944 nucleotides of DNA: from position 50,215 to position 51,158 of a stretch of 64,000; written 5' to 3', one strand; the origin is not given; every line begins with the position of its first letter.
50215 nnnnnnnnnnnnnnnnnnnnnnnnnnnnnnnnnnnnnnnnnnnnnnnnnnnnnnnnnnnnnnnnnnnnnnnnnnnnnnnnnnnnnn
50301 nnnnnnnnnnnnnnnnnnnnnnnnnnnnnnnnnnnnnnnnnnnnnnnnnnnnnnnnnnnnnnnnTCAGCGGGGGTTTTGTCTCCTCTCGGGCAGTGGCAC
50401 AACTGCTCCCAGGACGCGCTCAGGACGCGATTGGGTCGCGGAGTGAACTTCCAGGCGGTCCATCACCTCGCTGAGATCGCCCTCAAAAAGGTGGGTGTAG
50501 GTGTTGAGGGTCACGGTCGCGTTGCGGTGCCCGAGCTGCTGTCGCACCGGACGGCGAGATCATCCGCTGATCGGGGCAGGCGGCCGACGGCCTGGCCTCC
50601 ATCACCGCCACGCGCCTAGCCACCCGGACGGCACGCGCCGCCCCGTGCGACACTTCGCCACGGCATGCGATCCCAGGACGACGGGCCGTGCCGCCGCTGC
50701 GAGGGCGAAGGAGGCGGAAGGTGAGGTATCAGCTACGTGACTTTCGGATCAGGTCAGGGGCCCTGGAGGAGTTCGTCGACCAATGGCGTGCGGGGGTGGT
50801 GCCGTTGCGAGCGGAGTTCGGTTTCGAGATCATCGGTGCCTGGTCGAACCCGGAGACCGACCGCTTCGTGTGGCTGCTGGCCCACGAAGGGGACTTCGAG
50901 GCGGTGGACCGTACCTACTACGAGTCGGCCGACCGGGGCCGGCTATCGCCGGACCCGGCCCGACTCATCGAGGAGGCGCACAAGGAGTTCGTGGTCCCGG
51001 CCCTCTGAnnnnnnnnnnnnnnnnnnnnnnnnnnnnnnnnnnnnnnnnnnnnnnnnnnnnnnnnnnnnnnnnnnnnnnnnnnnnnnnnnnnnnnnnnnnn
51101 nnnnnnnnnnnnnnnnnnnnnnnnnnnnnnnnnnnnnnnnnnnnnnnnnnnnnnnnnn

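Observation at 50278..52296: tRNA-Asn islet with integrase remnant and degenerate attR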

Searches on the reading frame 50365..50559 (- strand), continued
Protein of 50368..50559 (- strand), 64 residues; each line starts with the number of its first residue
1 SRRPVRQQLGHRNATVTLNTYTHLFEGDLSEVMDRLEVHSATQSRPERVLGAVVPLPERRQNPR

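Call 60: find_encoding_contigs(protein=P0021, flank=6000, max_places=3)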
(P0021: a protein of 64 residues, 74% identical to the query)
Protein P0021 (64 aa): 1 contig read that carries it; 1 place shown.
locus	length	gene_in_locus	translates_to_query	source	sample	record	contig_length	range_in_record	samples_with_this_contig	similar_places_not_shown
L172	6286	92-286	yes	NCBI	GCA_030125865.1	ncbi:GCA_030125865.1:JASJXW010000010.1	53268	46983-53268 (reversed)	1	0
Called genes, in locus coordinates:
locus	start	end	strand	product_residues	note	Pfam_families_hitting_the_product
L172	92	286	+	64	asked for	-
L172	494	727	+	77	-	-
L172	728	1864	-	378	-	PF00140:Sigma70_r1_2, PF04542:Sigma70_r2, PF04539:Sigma70_r3, PF04545:Sigma70_r4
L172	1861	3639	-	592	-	PF01807:Zn_ribbon_DnaG, PF08275:DNAG_N, PF01751:Toprim, PF13155:Toprim_2, PF13662:Toprim_4, PF10410:DnaB_bind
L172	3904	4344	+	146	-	PF13404:HTH_AsnC-type, PF13412:HTH_24, PF01037:AsnC_trans_reg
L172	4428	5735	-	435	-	PF00587:tRNA-synt_2b, PF03129:HGTP_anticodon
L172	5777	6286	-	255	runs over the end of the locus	PF01255:Prenyltransf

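Call 64: search_protein_representatives(protein=P0011)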
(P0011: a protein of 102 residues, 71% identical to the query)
Query: 102 residues. Proteins with E-value up to 0.001 (for the whole library): 28174; up to 1e-10: 995; up to 1e-30: 6. The best 150 are listed.
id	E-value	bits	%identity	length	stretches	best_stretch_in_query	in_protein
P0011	2.9e-60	216.7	100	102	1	1-102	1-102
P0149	3.2e-40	152.6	75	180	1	2-97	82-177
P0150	7.7e-38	144.9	72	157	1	1-97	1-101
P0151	5.1e-36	139.1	73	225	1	2-96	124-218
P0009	1.1e-34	134.8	86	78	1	25-100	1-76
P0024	1.3e-32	128.2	78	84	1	5-83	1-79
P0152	4.7e-27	110.4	63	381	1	2-92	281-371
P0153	1.9e-23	98.9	46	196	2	19-78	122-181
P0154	2.2e-23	98.7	72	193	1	2-70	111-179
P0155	1.1e-22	96.4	65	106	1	5-79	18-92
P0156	2.0e-22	95.6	77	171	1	2-64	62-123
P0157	3.8e-21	91.5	73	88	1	33-98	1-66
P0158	4.6e-21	91.3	83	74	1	9-62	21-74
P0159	5.0e-21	91.1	59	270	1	2-92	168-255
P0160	4.0e-20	88.2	62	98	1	5-78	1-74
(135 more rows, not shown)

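Call 66: search_protein_families(library=pfam, proteins=[L171:2-754:+, L171:761-1360:+, L084:2384-3475:-, L084:3433-4386:-, L084:4759-5052:+, L089:1-681:-, L088:2-364:+], max_evalue=0.01)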
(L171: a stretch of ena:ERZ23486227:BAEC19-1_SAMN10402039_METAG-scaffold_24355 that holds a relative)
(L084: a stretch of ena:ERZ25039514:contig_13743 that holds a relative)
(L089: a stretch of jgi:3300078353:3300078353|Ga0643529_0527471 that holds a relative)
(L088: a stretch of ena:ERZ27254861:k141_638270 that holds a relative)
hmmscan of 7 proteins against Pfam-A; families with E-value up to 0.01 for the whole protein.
L171:2-754:+ (250 aa): 1 family
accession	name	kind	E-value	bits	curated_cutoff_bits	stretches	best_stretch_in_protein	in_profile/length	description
PF07638.17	Sigma70_ECF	-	0.0024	18.2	21.1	1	169-237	107-173/185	ECF sigma factor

L171:761-1360:+ (199 aa): 2 families
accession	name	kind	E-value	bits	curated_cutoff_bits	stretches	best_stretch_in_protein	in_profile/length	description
PF12728.13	HTH_17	-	1.3e-12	48.2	27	1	142-192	1-50/51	Helix-turn-helix domain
PF13384.12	HTH_23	-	0.003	17.8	24.6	0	143-170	18-47/50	Homeodomain-like domain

L084:2384-3475:- (363 aa): 0 families

L084:3433-4386:- (317 aa): 0 families

L084:4759-5052:+ (97 aa): 3 families
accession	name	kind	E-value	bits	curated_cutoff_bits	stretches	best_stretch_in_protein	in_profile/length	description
PF12728.13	HTH_17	-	1.9e-12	47.6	27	1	43-93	1-50/51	Helix-turn-helix domain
PF13384.12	HTH_23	-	5.6e-05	23.3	24.6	1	36-72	10-48/50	Homeodomain-like domain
PF13411.12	MerR_1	-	0.0089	16.6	21.6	0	44-87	1-44/69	MerR HTH family regulatory protein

L089:1-681:- (227 aa): 1 family
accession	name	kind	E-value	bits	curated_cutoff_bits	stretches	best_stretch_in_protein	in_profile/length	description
PF18153.7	Cap15_CD_rec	-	1e-11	45.7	31.2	1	34-125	30-122/122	Cap15, cyclic dinucleotide receptor domain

L088:2-364:+ (120 aa): 1 family
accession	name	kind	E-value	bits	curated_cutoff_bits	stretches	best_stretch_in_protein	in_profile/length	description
PF13905.12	Thioredoxin_8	-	0.0011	19.6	27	0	4-42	15-55/94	Thioredoxin-like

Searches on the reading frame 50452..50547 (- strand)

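Call 11: search_protein_families(library=pfam, proteins=[window:50452-50547:-], max_evalue=10)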
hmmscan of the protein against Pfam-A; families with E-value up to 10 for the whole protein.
seq(32 aa): 1 family
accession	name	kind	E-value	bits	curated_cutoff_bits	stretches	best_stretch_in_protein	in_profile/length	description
PF00589.27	Phage_integrase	-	0.14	12.3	27.1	1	1-21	150-169/172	Phage integrase family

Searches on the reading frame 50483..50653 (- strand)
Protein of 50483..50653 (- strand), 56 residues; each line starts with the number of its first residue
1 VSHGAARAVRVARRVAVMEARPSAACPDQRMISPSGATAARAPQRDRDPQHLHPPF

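Call 52: search_protein_families(library=pfam, proteins=[window:50483-50653:-], max_evalue=1)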
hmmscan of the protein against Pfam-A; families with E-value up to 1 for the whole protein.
window:50483-50653:- (56 aa): 0 families

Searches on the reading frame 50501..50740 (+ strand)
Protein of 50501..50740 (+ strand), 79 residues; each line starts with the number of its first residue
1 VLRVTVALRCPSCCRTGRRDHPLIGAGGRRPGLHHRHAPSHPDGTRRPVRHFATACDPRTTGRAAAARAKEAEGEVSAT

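Call 52: search_protein_families(library=pfam, proteins=[window:50501-50740:+], max_evalue=1)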
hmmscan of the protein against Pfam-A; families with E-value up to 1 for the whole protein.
window:50501-50740:+ (79 aa): 0 families
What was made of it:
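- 50554..50720 (.): Deletion junction and non-coding spacer between the stub and the cargo. No Pfam hit for ORFs here (call 52).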

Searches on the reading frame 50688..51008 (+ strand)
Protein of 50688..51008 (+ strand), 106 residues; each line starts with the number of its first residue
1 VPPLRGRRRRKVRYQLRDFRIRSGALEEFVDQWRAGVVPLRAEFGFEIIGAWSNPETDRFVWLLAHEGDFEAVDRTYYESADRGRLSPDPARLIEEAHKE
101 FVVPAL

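Call 6: search_protein_families(library=pfam, proteins=[window:50688-51008:+], max_evalue=0.1)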
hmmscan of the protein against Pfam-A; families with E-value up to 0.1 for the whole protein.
window:50688-51008:+ (106 aa): 2 families
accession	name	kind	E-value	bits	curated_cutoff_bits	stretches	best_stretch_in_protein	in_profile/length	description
PF07978.19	NIPSNAP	-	3.2e-05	24.5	22.3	1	14-56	1-43/102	NIPSNAP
PF03992.22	ABM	-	0.022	15.4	23.1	1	17-63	6-53/78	Antibiotic biosynthesis monooxygenase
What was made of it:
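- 50721..51008 (+): NIPSNAP-like (dimeric alpha-beta barrel) gene of 95 aa, with a GTG start 6 nt after a GGAGG. It is intact. Pfam PF07978 E 3.2e-5, above the gathering score (call 6).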

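Call 54: search_protein_families(library=phrogs, proteins=[window:50721-51008:+], max_evalue=0.01)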
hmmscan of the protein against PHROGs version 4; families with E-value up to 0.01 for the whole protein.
window:50721-51008:+ (95 aa): 0 families

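Call 55: search_protein_families(library=ncbifam, proteins=[window:50721-51008:+], max_evalue=0.01)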
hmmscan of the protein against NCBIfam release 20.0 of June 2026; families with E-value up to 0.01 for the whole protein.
window:50721-51008:+ (95 aa): 0 families
